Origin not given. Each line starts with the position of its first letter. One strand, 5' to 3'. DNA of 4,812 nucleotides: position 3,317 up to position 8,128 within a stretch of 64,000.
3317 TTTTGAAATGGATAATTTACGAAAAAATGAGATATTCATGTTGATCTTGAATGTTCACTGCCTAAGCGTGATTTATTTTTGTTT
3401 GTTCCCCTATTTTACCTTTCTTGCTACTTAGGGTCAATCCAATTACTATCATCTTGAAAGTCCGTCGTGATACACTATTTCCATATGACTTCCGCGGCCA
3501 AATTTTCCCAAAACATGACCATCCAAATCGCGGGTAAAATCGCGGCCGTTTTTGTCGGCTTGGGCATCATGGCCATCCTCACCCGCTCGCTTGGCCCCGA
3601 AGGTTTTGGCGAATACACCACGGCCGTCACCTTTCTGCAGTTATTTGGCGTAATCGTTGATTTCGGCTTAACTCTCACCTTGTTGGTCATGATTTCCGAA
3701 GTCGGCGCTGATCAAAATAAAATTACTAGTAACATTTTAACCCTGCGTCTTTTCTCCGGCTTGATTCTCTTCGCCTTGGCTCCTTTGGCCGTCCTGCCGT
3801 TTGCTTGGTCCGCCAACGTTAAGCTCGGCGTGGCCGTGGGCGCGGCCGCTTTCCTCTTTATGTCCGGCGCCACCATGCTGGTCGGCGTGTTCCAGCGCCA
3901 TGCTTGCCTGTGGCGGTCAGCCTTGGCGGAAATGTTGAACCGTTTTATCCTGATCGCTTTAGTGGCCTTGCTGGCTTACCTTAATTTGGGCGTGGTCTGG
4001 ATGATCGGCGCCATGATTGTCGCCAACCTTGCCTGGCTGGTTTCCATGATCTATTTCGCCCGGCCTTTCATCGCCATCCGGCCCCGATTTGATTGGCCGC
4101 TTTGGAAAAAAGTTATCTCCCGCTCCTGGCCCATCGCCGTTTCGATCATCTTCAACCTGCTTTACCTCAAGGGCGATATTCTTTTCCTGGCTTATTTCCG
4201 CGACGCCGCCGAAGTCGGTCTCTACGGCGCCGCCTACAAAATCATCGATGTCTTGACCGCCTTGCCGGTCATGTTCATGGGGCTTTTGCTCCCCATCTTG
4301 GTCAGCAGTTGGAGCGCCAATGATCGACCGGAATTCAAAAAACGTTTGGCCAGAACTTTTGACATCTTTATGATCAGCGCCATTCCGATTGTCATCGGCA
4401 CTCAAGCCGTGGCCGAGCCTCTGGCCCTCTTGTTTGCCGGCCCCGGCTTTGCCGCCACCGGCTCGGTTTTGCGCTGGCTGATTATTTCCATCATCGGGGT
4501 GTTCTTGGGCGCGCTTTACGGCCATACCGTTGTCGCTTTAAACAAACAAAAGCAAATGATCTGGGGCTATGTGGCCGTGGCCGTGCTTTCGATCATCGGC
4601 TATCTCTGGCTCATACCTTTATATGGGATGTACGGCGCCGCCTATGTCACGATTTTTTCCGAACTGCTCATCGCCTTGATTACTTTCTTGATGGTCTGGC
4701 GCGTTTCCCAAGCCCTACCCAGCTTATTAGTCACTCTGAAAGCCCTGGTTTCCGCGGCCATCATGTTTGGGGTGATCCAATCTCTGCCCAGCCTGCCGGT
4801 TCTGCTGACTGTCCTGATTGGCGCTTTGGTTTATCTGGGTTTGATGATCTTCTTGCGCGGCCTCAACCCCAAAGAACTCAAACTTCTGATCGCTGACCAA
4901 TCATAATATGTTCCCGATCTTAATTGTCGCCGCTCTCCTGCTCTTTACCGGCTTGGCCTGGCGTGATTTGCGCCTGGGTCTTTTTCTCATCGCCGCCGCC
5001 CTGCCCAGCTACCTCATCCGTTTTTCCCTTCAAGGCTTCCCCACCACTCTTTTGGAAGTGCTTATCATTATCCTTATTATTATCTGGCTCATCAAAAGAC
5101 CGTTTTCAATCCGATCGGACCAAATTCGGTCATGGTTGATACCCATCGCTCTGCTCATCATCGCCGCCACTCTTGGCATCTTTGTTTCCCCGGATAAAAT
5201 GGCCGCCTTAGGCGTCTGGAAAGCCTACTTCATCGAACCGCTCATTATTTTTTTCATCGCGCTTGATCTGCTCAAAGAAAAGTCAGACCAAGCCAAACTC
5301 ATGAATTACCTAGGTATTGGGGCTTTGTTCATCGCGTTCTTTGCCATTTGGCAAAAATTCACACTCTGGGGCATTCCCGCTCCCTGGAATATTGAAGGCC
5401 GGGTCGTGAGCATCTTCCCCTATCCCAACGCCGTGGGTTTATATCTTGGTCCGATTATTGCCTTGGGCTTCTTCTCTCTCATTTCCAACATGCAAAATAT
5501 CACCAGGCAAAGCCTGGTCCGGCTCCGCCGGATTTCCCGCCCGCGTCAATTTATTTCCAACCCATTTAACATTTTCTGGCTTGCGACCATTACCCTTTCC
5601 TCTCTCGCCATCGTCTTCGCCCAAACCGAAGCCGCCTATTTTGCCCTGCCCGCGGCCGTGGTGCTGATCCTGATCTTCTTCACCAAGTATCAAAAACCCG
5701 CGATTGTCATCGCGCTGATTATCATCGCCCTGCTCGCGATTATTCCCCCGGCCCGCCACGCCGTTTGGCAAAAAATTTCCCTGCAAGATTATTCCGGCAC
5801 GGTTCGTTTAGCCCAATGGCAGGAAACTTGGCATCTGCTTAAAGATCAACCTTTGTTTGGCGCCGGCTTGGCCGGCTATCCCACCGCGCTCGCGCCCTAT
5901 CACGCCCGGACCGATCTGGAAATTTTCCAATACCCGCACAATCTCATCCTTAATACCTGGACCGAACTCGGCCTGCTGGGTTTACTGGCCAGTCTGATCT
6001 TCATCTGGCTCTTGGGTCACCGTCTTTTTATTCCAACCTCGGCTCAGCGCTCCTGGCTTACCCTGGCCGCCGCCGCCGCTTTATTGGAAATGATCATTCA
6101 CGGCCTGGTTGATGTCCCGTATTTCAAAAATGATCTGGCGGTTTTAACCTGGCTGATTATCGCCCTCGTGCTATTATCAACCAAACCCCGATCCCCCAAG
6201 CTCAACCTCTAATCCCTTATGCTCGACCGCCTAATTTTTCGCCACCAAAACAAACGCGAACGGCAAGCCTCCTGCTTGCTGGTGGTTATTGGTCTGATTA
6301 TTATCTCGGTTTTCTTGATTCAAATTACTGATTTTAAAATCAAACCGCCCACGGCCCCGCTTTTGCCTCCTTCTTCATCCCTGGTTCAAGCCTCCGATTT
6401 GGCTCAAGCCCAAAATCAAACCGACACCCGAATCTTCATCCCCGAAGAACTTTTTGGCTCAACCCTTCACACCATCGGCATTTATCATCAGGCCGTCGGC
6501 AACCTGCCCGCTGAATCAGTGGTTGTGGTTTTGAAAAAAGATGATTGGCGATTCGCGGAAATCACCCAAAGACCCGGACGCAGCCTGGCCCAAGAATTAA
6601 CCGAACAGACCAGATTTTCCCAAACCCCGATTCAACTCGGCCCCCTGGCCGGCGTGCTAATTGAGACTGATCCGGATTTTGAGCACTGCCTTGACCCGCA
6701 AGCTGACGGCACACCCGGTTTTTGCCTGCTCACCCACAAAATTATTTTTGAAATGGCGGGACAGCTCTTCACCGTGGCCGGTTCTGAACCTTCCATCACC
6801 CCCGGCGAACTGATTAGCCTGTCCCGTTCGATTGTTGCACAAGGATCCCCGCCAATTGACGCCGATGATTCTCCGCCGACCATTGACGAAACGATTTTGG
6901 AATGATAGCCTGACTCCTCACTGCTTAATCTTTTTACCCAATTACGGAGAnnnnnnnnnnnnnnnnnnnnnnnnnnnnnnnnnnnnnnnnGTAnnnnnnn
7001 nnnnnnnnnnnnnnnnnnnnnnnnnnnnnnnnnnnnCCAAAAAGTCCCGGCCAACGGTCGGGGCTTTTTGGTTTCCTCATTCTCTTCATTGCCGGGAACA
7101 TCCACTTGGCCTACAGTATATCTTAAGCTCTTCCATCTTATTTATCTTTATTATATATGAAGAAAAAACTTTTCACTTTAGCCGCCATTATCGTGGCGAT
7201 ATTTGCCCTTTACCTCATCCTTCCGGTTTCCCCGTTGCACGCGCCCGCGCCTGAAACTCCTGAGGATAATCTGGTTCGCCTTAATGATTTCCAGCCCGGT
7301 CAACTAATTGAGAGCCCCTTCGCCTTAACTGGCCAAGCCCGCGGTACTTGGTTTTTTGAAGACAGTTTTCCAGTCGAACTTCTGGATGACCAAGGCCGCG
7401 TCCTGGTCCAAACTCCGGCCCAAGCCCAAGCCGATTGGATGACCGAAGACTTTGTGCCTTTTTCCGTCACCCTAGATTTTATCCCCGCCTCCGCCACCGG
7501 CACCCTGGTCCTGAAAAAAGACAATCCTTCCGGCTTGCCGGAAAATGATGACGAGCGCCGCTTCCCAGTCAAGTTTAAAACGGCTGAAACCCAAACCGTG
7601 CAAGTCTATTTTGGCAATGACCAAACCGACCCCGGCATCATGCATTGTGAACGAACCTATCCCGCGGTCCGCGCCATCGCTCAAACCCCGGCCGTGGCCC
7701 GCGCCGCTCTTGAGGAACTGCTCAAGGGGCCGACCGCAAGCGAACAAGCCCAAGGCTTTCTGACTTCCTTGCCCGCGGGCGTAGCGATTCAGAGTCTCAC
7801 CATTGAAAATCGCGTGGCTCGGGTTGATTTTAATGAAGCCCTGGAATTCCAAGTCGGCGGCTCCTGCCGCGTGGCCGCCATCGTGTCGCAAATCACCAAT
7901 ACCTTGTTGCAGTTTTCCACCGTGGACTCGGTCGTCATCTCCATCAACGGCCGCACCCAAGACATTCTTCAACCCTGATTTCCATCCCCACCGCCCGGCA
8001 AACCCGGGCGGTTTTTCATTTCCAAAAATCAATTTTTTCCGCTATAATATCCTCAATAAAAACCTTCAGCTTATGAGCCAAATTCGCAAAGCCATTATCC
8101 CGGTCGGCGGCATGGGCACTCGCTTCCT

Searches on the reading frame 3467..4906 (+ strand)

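Call 39: search_protein_families(library=pfam, proteins=[window:3467-4906:+], max_evalue=0.001)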
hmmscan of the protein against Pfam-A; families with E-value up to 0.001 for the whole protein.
window:3467-4906:+ (479 aa): 2 families
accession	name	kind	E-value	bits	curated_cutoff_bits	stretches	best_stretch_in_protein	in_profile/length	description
PF01943.22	Polysacc_synt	-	2.3e-23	83.4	28.2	1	15-280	3-272/274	Polysaccharide biosynthesis protein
PF13440.11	Polysacc_synt_3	-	1.9e-17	63.9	23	1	37-325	1-285/293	Polysaccharide biosynthesis protein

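Call 79: search_protein_families(library=pfam, proteins=[window:3467-4906:+], max_evalue=0.001)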
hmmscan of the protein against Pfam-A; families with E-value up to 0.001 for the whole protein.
window:3467-4906:+ (479 aa): 2 families
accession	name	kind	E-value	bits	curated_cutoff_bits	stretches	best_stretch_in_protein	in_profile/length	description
PF01943.22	Polysacc_synt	-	2.3e-23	83.4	28.2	1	15-280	3-272/274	Polysaccharide biosynthesis protein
PF13440.11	Polysacc_synt_3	-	1.9e-17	63.9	23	1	37-325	1-285/293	Polysaccharide biosynthesis protein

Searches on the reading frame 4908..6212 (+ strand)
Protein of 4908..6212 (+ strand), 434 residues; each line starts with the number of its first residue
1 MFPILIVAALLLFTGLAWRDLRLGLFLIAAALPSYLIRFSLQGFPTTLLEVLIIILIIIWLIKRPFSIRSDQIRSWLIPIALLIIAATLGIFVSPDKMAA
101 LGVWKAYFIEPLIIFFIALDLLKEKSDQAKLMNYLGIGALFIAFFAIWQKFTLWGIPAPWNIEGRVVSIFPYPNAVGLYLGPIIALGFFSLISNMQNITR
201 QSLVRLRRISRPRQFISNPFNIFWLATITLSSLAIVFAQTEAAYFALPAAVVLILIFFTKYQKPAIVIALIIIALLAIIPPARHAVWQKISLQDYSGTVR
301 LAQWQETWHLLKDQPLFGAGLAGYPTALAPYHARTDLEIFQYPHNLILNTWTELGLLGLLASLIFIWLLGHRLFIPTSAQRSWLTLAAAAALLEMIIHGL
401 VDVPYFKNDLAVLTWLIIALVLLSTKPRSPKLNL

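Call 39: search_protein_families(library=pfam, proteins=[window:4908-6212:+], max_evalue=0.001)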
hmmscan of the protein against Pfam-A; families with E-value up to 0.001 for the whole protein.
window:4908-6212:+ (434 aa): 1 family
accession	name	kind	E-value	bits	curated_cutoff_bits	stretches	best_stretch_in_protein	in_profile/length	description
PF04932.20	Wzy_C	-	9.3e-22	77.9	31.7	1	228-361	3-147/149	O-Antigen ligase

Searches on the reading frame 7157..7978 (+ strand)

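Call 39: search_protein_families(library=pfam, proteins=[window:7157-7978:+], max_evalue=0.001)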
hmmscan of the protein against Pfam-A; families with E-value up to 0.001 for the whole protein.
window:7157-7978:+ (273 aa): 2 families
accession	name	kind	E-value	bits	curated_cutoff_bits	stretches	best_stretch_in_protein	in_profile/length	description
PF10646.14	Germane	-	2.8e-22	79.9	23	1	149-268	1-116/117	Sporulation and spore germination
PF10648.15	Gmad2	-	2.3e-11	44.3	25.7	1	46-125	8-83/86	Immunoglobulin-like domain of bacterial spore germination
